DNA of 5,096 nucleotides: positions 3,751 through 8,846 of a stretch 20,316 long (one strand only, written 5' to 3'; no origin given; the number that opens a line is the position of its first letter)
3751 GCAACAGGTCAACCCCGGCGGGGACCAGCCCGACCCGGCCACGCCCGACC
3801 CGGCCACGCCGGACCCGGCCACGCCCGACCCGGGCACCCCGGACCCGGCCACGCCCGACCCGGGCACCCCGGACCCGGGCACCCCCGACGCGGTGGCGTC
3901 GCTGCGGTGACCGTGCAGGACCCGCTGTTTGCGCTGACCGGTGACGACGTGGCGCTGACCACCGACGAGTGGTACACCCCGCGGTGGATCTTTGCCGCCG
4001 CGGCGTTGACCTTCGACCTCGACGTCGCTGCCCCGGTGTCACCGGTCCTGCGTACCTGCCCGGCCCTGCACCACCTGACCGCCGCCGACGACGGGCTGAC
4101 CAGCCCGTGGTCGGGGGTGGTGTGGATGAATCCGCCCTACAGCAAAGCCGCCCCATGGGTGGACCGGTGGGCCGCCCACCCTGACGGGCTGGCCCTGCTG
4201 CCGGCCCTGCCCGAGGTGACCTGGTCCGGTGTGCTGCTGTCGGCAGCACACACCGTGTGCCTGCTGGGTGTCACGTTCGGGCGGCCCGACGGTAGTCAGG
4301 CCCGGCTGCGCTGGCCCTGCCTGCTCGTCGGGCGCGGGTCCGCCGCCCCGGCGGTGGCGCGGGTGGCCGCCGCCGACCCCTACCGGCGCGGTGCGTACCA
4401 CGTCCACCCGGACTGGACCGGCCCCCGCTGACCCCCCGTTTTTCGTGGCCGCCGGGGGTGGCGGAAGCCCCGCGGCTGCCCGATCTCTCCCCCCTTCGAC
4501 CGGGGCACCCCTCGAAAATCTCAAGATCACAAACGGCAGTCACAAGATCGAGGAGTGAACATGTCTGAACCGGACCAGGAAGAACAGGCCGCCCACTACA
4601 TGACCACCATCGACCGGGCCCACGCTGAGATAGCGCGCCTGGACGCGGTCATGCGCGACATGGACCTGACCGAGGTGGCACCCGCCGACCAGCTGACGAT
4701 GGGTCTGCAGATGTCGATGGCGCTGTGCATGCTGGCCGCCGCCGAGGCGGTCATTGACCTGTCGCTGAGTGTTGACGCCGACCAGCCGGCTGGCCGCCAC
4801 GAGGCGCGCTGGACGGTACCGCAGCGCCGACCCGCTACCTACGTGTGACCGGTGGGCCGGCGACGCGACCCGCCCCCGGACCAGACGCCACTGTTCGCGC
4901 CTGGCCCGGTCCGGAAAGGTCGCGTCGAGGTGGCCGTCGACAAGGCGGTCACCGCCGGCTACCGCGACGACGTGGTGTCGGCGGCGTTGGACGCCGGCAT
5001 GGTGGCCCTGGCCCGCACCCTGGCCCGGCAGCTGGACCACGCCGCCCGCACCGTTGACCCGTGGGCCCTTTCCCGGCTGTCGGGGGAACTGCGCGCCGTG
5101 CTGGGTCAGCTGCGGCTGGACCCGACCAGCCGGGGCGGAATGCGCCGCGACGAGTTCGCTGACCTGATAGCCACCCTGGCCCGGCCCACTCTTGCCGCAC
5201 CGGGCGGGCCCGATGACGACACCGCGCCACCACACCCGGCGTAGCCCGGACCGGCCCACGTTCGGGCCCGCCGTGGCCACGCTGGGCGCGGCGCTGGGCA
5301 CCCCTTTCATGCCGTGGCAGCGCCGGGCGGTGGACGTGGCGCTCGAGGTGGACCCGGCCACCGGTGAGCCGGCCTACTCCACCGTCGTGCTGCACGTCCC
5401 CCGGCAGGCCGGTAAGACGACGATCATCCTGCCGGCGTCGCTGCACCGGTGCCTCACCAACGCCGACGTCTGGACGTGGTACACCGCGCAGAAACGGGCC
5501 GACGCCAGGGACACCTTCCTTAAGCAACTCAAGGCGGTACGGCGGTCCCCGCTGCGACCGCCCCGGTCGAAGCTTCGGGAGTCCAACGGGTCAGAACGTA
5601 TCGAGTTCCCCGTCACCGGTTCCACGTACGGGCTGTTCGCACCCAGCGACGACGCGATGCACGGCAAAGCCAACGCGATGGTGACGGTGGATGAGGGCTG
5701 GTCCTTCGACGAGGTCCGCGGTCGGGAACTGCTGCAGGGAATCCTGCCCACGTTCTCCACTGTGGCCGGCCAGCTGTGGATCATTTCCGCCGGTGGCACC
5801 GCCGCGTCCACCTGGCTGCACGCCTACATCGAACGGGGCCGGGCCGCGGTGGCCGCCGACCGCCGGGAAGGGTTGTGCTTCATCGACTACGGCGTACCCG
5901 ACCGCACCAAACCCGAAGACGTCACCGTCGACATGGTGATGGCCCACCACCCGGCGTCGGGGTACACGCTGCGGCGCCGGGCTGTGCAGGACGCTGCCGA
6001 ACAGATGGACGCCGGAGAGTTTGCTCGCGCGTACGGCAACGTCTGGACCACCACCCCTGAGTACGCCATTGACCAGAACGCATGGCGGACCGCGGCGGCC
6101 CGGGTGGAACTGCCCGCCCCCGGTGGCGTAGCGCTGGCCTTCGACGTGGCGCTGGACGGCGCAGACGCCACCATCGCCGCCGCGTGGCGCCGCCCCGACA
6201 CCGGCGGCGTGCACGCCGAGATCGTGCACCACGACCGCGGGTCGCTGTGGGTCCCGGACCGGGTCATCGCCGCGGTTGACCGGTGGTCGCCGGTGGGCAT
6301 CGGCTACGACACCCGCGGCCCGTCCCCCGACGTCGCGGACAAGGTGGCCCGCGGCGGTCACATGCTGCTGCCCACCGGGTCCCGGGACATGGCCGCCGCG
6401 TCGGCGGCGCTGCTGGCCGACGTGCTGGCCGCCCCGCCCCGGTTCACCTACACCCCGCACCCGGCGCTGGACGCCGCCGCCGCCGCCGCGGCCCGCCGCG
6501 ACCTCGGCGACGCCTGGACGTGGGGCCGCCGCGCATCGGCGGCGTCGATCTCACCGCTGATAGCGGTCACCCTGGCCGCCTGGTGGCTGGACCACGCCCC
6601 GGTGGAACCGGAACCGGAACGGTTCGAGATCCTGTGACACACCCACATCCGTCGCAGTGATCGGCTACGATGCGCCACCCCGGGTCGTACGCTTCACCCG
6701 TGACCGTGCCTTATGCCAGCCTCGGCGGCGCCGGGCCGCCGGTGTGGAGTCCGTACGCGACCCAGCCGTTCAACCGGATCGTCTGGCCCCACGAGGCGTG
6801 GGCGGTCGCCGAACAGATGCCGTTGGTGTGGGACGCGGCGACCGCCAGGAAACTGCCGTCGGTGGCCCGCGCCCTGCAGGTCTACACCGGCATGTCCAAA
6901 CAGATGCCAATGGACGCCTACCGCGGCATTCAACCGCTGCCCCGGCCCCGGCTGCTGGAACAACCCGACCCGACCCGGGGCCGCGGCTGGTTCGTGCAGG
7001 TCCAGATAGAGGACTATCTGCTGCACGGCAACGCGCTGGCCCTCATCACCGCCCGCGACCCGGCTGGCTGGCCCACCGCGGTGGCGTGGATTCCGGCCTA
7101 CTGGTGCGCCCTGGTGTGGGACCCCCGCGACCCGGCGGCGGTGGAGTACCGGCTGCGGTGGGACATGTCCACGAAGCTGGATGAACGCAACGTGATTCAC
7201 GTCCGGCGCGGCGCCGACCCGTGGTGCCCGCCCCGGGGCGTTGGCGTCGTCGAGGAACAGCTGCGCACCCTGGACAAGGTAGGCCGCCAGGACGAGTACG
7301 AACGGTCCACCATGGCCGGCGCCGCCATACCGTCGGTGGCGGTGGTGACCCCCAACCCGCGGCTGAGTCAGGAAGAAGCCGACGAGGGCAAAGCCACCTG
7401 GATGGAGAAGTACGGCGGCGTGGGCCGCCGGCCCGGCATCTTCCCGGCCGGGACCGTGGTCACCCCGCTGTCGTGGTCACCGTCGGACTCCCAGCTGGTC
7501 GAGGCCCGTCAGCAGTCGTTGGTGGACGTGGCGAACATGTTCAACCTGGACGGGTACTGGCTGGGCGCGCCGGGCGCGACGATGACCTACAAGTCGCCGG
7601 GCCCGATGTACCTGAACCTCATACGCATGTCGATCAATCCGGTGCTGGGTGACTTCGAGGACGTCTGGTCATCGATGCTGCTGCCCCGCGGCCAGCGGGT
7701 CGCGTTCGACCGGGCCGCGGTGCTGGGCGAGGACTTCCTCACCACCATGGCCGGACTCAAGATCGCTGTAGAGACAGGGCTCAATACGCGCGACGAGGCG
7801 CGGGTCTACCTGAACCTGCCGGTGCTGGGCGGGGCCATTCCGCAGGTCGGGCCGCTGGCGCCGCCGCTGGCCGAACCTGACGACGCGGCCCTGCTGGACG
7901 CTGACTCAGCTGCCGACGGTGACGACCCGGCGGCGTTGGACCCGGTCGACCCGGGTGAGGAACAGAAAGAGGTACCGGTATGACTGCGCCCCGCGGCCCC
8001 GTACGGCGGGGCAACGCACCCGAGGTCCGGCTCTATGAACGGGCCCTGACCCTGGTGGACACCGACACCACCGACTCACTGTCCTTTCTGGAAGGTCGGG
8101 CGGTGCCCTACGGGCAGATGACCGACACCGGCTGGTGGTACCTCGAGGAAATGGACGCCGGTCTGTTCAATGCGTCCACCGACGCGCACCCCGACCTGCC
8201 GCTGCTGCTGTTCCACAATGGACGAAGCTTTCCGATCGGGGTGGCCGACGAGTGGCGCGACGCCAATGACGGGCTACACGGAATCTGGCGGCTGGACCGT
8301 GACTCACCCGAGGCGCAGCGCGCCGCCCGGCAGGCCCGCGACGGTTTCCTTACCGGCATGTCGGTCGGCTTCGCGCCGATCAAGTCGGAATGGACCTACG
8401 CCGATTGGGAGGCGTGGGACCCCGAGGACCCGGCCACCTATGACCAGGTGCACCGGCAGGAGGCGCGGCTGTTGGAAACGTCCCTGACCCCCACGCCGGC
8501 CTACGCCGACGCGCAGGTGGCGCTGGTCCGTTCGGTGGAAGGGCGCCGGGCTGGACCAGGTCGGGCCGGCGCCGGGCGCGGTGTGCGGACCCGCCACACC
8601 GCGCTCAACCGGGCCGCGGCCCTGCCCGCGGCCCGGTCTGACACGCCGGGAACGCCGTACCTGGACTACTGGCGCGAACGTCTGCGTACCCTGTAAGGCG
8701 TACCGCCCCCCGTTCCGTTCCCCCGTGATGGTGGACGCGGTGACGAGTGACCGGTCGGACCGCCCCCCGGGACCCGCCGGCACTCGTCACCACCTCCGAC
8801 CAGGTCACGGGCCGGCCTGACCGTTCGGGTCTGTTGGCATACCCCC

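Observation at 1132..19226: Over-represented, same-orientation 11-mer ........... scattered around the genome (stoperator-like?)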

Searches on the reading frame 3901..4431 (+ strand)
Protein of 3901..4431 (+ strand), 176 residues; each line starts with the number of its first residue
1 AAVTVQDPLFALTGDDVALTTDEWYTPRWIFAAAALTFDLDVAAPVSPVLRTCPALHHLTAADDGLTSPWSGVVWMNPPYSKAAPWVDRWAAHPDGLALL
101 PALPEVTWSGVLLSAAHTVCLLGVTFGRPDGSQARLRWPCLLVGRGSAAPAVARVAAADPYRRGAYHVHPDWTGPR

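Call 43: find_related_loci(query=window:3901-4431:+, collection=viral_contigs, flank=10000)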
Query window:3901-4431:+ (176 aa) in viral_contigs; peptide patterns used: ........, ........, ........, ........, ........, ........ (x = any residue, [..] = any of these).
89 stretches matched a pattern; 70 encode a relative of the query (tblastn E <= 1e-3); 68 distinct loci.
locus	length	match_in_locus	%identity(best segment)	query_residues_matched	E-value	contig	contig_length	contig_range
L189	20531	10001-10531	56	3-170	7e-53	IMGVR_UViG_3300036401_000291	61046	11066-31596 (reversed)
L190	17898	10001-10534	54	9-170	2e-50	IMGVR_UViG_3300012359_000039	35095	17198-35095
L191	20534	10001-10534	54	9-170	2e-50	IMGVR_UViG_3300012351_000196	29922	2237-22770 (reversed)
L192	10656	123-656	54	9-170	2e-50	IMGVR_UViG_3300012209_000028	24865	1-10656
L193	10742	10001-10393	44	12-143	2e-29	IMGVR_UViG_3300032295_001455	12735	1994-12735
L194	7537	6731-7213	41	2-160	2e-28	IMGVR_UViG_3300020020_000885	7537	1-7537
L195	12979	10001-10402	41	21-154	1e-27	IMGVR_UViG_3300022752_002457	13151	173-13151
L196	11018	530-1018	41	2-170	3e-27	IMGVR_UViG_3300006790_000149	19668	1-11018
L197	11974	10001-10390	41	21-149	5e-26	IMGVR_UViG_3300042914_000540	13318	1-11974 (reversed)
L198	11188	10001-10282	54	5-101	2e-25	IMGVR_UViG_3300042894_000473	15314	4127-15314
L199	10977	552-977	44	12-156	3e-25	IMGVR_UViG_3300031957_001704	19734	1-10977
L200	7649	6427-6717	51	2-101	3e-25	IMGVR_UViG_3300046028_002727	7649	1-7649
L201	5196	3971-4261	51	2-101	3e-25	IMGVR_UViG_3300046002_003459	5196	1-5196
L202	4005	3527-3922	39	17-149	4e-25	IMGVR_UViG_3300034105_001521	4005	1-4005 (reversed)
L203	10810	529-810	54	5-101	9e-25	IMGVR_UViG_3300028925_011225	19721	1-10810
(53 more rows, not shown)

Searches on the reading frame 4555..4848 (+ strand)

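Call 13: search_protein_families(library=pfam, proteins=[window:4555-4848:+], max_evalue=0.01)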
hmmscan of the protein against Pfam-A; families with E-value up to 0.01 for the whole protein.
window:4555-4848:+ (97 aa): 0 families

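Call 31: search_protein_families(library=phrogs, proteins=[window:4555-4848:+], max_evalue=0.001)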
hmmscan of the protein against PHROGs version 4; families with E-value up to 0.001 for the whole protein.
window:4555-4848:+ (97 aa): 0 families

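Call 50: search_protein_families(library=pfam, proteins=[window:4555-4848:+], max_evalue=5)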
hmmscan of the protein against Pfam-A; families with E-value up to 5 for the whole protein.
window:4555-4848:+ (97 aa): 1 family
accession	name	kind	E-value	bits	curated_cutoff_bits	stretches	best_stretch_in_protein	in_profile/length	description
PF19858.4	OxRdtase_C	-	0.056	13.3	26.3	1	48-81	54-87/163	Bacterial oxidoreductases, C-terminal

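Call 101: search_protein_families(library=ncbifam, proteins=[window:4555-4848:+], max_evalue=0.1)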
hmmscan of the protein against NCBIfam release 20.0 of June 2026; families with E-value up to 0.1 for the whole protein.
window:4555-4848:+ (97 aa): 0 families

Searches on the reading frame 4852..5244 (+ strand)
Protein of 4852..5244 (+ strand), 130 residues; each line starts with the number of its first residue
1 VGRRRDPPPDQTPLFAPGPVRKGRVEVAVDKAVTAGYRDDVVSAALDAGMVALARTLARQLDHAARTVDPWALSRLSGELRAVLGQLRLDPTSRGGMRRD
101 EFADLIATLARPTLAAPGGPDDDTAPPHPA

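Call 10: search_protein_families(library=pfam, proteins=[window:4852-5244:+], max_evalue=0.01)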
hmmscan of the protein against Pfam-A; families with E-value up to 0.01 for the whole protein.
window:4852-5244:+ (130 aa): 1 family
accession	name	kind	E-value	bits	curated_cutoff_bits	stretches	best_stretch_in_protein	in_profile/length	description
PF23931.1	Terminase_6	-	2.4e-05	25.2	27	1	28-101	1-76/96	Terminase small subunit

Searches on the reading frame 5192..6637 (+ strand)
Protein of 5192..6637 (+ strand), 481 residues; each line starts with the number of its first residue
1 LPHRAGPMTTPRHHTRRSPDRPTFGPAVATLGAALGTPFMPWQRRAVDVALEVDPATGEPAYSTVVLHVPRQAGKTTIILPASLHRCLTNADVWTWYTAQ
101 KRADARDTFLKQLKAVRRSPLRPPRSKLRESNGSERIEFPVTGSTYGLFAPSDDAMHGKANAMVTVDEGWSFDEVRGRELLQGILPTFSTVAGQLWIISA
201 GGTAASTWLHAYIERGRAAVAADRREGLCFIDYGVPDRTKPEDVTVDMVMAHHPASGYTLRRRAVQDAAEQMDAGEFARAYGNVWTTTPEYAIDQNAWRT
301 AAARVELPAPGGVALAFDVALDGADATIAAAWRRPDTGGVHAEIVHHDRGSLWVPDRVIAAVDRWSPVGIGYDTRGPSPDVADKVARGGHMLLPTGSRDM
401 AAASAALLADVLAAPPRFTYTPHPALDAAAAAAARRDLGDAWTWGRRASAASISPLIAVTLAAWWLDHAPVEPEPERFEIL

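Call 10: search_protein_families(library=pfam, proteins=[window:5192-6637:+], max_evalue=0.01)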
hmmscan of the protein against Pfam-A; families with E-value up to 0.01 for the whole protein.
window:5192-6637:+ (481 aa): 1 family
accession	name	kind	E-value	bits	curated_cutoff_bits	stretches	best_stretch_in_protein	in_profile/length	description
PF03237.21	Terminase_6N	-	0.0028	17.8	22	1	70-170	5-106/215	Terminase large subunit, T4likevirus-type, N-terminal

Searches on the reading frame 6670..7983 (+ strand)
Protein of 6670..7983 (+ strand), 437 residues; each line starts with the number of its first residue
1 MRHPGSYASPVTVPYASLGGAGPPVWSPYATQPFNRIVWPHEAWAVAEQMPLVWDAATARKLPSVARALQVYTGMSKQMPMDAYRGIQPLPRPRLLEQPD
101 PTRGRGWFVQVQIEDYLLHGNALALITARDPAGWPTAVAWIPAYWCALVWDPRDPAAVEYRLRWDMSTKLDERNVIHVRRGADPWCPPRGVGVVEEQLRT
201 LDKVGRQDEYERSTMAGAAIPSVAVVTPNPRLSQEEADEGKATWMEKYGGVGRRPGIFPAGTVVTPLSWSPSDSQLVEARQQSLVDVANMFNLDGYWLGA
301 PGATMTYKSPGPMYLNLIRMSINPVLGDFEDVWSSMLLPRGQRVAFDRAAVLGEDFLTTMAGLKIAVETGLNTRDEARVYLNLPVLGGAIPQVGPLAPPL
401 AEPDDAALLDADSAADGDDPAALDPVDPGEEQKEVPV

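Call 10: search_protein_families(library=pfam, proteins=[window:6670-7983:+], max_evalue=0.01)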
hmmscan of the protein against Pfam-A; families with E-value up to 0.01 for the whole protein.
window:6670-7983:+ (437 aa): 1 family
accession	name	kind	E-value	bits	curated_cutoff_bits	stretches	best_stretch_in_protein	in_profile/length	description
PF04860.17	Phage_portal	-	8.9e-38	130.7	39.1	1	65-382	3-321/321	Phage portal protein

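Call 14: find_related_loci(query=window:6670-7983:+, collection=viral_contigs, flank=10000)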
Query window:6670-7983:+ (437 aa) in viral_contigs; peptide patterns used: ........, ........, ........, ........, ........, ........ (x = any residue, [..] = any of these).
68 stretches matched a pattern; 63 encode a relative of the query (tblastn E <= 1e-3); 63 distinct loci.
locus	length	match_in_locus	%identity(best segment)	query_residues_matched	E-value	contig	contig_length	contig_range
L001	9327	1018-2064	55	40-393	1e-123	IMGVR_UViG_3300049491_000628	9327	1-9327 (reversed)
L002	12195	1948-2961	55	51-393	3e-123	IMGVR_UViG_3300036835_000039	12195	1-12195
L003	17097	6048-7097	56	51-403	4e-123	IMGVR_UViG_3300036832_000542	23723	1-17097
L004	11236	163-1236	56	28-389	1e-122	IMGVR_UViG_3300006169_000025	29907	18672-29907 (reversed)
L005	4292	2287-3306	55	51-392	4e-124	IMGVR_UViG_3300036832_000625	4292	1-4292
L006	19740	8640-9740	53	53-436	7e-122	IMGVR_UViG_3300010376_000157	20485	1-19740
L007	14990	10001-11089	53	51-425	3e-120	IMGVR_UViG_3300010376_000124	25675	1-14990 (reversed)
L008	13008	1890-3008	54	51-419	3e-120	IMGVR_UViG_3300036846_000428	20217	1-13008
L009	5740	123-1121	55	51-384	1e-118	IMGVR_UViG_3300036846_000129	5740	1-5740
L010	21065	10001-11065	53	20-381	7e-117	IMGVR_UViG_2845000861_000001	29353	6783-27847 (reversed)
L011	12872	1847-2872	55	48-393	6e-116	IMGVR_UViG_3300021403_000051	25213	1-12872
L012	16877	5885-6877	54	51-384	5e-116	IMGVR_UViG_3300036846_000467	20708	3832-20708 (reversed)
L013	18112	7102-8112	55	51-384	9e-115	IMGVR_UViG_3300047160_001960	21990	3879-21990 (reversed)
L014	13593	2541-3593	52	47-399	3e-114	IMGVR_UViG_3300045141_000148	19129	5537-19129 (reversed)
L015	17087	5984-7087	51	51-430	6e-114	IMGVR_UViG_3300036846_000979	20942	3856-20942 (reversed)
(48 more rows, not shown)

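Call 19: find_encoding_contigs(protein=window:6670-7983:+, flank=10000, max_places=10)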
Protein window:6670-7983:+ (437 aa): 1 contig read that carries it; 1 place shown.
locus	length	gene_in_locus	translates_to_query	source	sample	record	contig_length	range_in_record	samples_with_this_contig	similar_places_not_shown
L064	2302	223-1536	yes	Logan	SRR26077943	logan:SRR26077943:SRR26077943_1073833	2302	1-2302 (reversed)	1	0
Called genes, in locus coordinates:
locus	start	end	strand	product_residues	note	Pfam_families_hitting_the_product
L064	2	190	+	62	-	?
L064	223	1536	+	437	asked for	PF04860:Phage_portal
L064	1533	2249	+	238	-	PF04586:Peptidase_S78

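Call 21: find_related_loci(query=window:6670-7983:+, collection=genome_contigs, flank=10000)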
Query window:6670-7983:+ (437 aa) in genome_contigs; peptide patterns used: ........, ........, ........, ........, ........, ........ (x = any residue, [..] = any of these).
280 stretches matched a pattern; 2 encode a relative of the query (tblastn E <= 1e-3); 2 distinct loci.
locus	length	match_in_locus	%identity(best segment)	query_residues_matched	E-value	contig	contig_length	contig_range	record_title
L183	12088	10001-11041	54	28-381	1e-118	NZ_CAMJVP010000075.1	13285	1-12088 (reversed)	MAG: uncultured Aeromicrobium sp. isolate irZRxr5ikd_bin.7.MAG NODE_1418_length_13285_cov_5.558125, whole genome shotgun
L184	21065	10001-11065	53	20-381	3e-118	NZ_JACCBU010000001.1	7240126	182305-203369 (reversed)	Microlunatus parietis strain DSM 22083 Ga0104592_01, whole genome shotgun sequence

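Call 26: find_homologous_proteins(query=window:6670-7983:+, max_evalue=1e-50)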
Query window:6670-7983:+ (437 aa): 657 proteins with E <= 1e-50 among 8000 candidates; the best 120 are listed.
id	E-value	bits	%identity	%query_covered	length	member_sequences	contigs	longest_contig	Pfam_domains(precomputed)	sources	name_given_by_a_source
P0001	7.5e-289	976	100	98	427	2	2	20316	PF04860.18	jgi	jgi:HK97 family phage portal protein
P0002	4.5e-206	703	73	97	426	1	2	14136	PF04860.18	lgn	-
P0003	1.5e-204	698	74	96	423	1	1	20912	PF04860.18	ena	-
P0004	1.3e-176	606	64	94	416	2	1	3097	PF04860.18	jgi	jgi:HK97 family phage portal protein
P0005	1.3e-172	593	64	94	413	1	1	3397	PF04860.18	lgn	-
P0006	5.4e-172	591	64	93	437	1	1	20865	PF04860.18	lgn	-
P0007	1.3e-171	590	62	94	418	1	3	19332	PF04860.18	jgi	jgi:HK97 family phage portal protein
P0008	1.6e-171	589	64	91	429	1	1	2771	PF04860.18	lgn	-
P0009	5.3e-170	584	64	90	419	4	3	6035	PF04860.18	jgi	jgi:HK97 family phage portal protein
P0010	1.7e-169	583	64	90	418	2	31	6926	PF04860.18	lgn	-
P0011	2.8e-169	582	64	90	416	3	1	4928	PF04860.18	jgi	-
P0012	1.7e-165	569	63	90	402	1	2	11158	PF04860.18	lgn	-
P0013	2.0e-165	569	61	92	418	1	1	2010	PF04860.18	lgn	-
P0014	3.6e-165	568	62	90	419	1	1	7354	PF04860.18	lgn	-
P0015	1.7e-159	550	62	87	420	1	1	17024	PF04860.18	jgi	jgi:HK97 family phage portal protein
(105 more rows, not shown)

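Call 27: find_encoding_contigs(protein=P0003, flank=10000, max_places=2)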
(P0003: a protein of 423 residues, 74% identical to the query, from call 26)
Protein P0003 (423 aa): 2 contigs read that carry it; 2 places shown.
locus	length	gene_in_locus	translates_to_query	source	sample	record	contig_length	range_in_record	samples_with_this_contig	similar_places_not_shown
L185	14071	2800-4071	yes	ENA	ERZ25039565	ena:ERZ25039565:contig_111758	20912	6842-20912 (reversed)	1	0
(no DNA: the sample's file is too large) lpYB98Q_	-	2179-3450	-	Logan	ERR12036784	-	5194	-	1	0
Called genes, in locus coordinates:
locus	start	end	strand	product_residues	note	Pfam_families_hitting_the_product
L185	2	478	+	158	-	?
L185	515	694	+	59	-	-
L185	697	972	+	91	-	-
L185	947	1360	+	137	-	-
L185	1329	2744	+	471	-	-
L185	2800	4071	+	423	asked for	PF04860:Phage_portal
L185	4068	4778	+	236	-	PF04586:Peptidase_S78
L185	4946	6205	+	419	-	PF25209:Phage_capsid_4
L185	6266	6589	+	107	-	-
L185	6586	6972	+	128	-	-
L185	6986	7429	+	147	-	-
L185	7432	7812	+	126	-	-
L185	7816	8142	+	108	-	-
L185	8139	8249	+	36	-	-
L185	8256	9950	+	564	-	-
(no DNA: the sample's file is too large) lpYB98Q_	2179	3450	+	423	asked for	PF04860:Phage_portal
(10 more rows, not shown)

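Call 28: find_encoding_contigs(protein=P0002, flank=10000, max_places=2)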
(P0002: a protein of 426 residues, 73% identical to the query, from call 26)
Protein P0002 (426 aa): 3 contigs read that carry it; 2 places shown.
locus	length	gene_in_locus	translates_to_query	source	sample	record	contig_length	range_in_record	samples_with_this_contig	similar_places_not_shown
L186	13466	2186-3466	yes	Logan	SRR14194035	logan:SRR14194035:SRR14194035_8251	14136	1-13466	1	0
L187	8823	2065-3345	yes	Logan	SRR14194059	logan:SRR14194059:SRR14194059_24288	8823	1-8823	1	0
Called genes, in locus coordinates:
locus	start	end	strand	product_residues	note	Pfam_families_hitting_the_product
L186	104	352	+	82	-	-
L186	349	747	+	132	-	-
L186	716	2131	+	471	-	-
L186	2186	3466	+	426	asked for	PF04860:Phage_portal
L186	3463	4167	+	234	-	PF04586:Peptidase_S78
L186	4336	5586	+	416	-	PF25209:Phage_capsid_4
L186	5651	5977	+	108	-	-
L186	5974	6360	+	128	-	-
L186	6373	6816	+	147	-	-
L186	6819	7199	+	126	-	-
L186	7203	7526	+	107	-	-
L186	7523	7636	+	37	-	-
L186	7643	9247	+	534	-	-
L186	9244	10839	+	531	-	PF13313:DUF4082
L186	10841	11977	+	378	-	PF16466:DUF5047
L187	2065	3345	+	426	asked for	PF04860:Phage_portal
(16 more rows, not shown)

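Call 29: find_encoding_contigs(protein=P0006, flank=10000, max_places=2)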
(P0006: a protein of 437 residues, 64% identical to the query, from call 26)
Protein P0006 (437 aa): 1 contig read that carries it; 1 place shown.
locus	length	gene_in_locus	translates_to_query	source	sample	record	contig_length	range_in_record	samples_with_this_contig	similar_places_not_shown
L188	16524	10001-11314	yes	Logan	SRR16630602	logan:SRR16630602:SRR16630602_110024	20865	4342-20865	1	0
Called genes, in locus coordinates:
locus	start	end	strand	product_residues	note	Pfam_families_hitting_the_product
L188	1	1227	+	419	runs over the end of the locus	PF00589:Phage_integrase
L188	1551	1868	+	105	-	-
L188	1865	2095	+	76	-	-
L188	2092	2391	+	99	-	-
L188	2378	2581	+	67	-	-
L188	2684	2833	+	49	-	-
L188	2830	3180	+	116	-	-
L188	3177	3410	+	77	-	-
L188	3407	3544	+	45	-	-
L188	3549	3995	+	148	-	PF01844:HNH (weak)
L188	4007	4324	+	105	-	-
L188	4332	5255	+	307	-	-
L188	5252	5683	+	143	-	-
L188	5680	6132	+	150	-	-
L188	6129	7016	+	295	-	PF01391:Collagen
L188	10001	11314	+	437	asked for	PF04860:Phage_portal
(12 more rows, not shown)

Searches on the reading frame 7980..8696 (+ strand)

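Call 10: search_protein_families(library=pfam, proteins=[window:7980-8696:+], max_evalue=0.01)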
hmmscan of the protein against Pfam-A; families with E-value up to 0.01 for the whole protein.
window:7980-8696:+ (238 aa): 1 family
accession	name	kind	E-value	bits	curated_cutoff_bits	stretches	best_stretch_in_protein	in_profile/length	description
PF04586.22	Peptidase_S78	-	2.2e-12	47.8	21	1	31-183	10-155/165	Caudovirus prohead serine protease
